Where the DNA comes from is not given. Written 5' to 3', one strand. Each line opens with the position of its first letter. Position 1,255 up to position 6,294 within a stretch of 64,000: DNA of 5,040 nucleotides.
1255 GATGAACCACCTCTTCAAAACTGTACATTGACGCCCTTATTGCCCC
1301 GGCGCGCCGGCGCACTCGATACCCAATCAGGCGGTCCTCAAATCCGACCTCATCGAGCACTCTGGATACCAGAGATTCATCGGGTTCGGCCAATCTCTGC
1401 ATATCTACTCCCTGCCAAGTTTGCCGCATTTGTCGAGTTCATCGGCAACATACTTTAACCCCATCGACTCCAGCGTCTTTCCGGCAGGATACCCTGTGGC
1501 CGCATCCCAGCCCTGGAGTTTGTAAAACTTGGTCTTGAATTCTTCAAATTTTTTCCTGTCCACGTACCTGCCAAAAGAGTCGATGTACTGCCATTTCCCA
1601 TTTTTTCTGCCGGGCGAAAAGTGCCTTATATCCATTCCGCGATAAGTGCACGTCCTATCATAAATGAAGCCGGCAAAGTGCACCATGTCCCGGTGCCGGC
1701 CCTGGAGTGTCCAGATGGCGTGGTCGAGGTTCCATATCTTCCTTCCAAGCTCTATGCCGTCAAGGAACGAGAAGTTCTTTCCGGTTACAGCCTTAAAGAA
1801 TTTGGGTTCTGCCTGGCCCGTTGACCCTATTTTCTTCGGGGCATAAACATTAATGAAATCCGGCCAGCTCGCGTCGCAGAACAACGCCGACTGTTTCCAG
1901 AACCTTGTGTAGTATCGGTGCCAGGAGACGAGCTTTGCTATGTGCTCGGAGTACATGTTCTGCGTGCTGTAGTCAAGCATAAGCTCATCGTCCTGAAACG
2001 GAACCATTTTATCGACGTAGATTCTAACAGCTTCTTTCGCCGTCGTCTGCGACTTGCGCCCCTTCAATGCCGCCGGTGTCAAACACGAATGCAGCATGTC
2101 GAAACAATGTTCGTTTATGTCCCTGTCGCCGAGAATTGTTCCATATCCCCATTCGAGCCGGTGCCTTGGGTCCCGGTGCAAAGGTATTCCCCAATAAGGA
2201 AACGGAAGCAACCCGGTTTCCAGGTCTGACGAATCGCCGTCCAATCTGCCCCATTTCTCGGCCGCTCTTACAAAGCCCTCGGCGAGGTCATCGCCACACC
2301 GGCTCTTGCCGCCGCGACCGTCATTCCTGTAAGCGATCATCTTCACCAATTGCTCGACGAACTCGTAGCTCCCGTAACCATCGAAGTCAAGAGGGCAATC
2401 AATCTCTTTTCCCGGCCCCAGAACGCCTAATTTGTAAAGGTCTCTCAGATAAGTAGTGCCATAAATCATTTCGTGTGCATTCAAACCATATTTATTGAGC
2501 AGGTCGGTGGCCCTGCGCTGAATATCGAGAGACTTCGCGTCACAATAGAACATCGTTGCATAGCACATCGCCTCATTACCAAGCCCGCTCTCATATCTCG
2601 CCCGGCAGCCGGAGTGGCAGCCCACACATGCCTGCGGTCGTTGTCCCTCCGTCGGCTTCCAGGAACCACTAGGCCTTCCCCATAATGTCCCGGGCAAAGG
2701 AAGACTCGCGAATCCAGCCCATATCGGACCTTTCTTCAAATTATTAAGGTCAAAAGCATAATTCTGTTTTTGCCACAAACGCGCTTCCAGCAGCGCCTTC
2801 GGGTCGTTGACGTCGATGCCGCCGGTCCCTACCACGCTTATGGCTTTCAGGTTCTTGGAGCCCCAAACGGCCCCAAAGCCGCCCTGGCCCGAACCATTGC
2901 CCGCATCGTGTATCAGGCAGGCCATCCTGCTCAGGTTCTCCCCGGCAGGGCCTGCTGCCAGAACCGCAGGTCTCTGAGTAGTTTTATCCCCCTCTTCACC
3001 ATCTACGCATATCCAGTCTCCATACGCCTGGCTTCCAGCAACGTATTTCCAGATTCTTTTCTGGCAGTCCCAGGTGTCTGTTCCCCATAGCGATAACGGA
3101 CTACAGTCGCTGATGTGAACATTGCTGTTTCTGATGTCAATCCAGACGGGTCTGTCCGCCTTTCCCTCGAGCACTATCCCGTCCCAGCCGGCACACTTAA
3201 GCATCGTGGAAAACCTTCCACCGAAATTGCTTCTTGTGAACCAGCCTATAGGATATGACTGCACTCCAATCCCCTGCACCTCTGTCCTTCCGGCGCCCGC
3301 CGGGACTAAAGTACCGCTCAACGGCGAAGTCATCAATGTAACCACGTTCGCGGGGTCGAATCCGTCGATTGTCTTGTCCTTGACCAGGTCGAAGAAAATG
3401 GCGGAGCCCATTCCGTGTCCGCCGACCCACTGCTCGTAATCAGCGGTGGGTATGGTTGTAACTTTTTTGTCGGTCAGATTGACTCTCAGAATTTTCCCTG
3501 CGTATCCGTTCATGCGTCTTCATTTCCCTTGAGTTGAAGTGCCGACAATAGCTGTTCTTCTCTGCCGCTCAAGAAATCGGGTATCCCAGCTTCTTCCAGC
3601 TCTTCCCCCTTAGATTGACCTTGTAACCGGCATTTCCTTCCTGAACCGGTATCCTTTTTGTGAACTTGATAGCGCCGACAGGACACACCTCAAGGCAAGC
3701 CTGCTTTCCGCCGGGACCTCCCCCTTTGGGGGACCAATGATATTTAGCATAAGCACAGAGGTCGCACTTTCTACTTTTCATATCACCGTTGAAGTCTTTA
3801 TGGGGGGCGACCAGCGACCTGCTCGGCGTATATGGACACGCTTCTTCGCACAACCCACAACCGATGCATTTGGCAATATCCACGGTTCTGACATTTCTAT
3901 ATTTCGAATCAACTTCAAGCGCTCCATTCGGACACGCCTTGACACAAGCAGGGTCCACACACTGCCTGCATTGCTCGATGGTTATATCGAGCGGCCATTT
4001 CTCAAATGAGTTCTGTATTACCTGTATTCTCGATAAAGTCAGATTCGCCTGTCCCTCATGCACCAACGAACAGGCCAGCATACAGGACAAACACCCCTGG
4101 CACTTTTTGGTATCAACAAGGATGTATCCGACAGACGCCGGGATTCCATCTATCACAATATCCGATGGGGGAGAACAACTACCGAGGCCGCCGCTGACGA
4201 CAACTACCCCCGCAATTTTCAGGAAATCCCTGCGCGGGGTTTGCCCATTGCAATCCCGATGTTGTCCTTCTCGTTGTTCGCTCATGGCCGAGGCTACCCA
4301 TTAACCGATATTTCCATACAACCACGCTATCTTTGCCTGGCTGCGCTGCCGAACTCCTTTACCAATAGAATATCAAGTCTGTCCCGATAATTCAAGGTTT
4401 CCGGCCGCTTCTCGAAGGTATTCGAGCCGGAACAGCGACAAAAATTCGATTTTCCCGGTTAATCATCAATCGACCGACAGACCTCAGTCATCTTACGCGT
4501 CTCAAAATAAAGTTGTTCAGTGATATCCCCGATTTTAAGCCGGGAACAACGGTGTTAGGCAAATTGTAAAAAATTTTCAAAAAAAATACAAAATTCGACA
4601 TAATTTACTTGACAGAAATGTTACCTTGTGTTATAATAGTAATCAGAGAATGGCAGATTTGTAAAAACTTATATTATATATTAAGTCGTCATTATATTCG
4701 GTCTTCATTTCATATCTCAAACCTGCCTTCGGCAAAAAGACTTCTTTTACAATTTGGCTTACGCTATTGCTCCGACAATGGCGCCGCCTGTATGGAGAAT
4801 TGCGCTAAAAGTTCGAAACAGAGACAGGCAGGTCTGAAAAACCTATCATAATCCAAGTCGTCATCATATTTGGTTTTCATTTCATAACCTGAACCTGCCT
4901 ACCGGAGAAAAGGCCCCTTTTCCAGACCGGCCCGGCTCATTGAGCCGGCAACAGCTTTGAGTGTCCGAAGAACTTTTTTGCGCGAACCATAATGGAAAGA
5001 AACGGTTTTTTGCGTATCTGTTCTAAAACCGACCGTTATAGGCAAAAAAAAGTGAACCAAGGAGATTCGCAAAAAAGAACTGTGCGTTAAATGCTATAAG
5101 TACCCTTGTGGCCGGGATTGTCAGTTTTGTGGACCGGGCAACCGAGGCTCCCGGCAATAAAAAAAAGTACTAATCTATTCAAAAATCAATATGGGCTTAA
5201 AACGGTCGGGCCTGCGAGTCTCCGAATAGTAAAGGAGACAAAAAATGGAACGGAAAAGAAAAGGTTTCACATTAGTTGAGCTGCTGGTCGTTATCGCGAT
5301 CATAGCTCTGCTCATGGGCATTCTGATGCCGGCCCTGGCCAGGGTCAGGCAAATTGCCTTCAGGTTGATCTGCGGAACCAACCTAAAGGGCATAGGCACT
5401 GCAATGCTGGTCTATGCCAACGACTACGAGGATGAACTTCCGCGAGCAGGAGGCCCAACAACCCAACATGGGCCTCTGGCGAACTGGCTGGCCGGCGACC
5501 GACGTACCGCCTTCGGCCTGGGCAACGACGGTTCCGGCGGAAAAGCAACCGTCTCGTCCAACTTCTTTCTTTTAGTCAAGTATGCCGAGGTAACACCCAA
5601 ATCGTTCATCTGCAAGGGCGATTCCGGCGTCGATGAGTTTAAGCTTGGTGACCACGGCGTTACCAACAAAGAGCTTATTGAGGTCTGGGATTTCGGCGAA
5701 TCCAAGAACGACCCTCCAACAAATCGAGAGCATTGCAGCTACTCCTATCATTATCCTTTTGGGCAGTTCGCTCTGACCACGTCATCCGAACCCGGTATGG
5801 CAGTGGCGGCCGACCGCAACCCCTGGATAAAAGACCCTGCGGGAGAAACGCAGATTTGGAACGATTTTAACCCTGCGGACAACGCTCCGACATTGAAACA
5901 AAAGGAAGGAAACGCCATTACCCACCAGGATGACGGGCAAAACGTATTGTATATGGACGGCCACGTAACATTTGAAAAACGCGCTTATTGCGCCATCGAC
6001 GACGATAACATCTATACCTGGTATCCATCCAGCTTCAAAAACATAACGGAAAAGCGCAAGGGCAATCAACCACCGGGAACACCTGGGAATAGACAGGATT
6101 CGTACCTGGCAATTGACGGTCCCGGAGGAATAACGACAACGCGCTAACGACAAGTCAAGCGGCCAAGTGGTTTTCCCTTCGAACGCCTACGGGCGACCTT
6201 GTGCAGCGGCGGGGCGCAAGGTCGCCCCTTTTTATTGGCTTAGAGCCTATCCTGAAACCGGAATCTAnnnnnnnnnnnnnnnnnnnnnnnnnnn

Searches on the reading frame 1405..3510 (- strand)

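Call 76: search_protein_families(library=pfam, proteins=[window:1405-3510:-], max_evalue=0.0001)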
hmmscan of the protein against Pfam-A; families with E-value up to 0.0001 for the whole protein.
window:1405-3510:- (701 aa): 2 families
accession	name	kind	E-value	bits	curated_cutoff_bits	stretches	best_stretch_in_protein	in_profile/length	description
PF02730.20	AFOR_N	-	3.5e-49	167.7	29.8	1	5-228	1-198/199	Aldehyde ferredoxin oxidoreductase, N-terminal domain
PF01314.23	AFOR_C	-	6.3e-23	82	27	1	290-685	65-385/385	Aldehyde ferredoxin oxidoreductase, domains 2 & 3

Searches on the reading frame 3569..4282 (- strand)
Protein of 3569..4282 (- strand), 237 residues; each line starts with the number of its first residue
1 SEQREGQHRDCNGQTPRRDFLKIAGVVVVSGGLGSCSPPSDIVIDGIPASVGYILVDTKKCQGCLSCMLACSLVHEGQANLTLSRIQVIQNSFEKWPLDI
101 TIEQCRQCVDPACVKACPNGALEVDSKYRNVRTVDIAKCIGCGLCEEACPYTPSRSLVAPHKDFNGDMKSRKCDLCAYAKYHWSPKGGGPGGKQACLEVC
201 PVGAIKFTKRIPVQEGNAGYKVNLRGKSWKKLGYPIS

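Call 76: search_protein_families(library=pfam, proteins=[window:3569-4282:-], max_evalue=0.0001)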
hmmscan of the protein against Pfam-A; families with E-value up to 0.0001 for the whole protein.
window:3569-4282:- (237 aa): 13 families
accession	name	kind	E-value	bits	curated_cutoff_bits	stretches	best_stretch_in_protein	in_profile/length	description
PF12838.12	Fer4_7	-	2.8e-13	50.6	27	1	104-151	1-50/52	4Fe-4S dicluster domain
PF00037.32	Fer4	-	8.8e-13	47.9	21.1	1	134-151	3-20/24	4Fe-4S binding domain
PF13237.11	Fer4_10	-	5.8e-11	42.6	25.5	1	54-118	2-53/53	4Fe-4S dicluster domain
PF13187.11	Fer4_9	-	8.5e-11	42.2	27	2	104-151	1-49/52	4Fe-4S dicluster domain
PF12837.12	Fer4_6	-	1.4e-10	41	25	1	133-151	3-21/24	4Fe-4S binding domain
PF13183.11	Fer4_8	-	3e-08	34.5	27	0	136-156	2-22/68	4Fe-4S dicluster domain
PF14697.11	Fer4_21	-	1.3e-07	32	35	1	101-151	4-53/59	4Fe-4S dicluster domain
PF12797.12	Fer4_2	-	2.9e-07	30.4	24.5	1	134-151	5-22/22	4Fe-4S binding domain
PF13247.11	Fer4_11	-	3.8e-07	30.7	26.2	1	100-209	5-99/100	4Fe-4S dicluster domain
PF25160.1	LdpA_Fe-S-bd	-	7.8e-06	26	27.6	0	107-151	4-40/49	LdpA Fe-S cluster-binding domain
PF13484.11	Fer4_16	-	9.6e-06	26.7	30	0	134-151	48-65/66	4Fe-4S double cluster binding domain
PF12798.12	Fer4_3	-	3.3e-05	24.8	27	0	139-151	1-13/15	4Fe-4S binding domain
PF12800.12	Fer4_4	-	6.2e-05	23.5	24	0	137-151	2-16/17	4Fe-4S binding domain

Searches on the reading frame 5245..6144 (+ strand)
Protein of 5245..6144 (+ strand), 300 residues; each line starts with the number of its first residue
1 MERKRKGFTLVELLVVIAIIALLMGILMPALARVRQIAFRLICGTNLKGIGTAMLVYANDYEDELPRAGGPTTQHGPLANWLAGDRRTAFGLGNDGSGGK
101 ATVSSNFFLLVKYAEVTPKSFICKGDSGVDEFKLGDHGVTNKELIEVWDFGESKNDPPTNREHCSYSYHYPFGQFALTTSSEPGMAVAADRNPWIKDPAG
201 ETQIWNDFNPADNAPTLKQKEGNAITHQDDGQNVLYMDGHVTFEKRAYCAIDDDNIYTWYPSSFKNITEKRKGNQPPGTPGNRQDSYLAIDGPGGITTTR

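Call 76: search_protein_families(library=pfam, proteins=[window:5245-6144:+], max_evalue=0.0001)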
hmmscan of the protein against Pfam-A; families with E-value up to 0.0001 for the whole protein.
window:5245-6144:+ (300 aa): 1 family
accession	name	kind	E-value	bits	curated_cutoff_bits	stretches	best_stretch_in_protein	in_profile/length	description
PF07963.17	N_methyl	-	2.2e-09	36.9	21.2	1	3-28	2-27/27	Prokaryotic N-terminal methylation motif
